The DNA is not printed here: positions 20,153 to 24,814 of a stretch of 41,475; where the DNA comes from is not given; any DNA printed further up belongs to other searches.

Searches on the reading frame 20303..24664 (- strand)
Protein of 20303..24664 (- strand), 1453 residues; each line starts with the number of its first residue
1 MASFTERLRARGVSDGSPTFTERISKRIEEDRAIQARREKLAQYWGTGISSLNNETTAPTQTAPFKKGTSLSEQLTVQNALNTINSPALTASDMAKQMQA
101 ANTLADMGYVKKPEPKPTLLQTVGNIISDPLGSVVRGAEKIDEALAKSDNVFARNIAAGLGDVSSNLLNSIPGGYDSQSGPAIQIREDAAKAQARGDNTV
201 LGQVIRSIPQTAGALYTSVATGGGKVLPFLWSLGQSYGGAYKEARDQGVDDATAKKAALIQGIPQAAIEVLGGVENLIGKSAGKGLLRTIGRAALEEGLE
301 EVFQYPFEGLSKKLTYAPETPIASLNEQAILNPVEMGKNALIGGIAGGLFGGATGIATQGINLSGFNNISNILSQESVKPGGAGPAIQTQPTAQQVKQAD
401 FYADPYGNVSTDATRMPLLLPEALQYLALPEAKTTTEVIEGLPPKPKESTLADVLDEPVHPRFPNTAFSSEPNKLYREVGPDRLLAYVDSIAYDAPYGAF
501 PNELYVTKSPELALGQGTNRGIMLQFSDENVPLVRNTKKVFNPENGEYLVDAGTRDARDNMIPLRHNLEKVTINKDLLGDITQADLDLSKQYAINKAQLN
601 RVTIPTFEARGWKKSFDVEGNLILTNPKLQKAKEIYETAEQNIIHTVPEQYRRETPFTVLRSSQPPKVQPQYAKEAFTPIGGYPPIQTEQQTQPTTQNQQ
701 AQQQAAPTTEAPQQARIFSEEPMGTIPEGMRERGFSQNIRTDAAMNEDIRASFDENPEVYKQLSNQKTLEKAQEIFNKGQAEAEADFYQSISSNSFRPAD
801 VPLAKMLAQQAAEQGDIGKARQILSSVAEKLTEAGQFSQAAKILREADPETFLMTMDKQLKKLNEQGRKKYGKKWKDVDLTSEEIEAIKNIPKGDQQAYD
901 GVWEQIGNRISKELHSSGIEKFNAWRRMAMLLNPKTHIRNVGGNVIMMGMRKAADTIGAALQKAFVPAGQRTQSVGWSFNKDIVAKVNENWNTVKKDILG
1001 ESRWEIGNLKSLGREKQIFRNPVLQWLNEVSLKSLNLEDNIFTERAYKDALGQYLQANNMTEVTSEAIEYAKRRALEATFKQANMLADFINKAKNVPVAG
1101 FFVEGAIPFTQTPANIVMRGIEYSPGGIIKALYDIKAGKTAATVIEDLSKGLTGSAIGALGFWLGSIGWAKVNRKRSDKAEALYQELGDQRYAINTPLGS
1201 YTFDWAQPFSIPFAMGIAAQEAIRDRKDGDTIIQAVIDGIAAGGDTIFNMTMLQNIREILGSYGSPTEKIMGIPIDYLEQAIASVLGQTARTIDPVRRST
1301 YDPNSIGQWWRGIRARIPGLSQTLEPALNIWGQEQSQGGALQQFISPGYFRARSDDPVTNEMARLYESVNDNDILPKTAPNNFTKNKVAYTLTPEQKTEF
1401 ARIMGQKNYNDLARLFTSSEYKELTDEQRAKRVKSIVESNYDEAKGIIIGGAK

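Call 13: search_protein_families(library=pfam, max_evalue=0.01, proteins=[window:20303-24664:-])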
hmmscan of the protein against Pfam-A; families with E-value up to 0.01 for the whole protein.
window:20303-24664:- (1453 aa): 1 family
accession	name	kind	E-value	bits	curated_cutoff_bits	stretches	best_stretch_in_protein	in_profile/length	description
PF09976.15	TPR_21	-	0.0042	17.3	25.5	0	1152-1190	11-49/193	Tetratricopeptide repeat-like domain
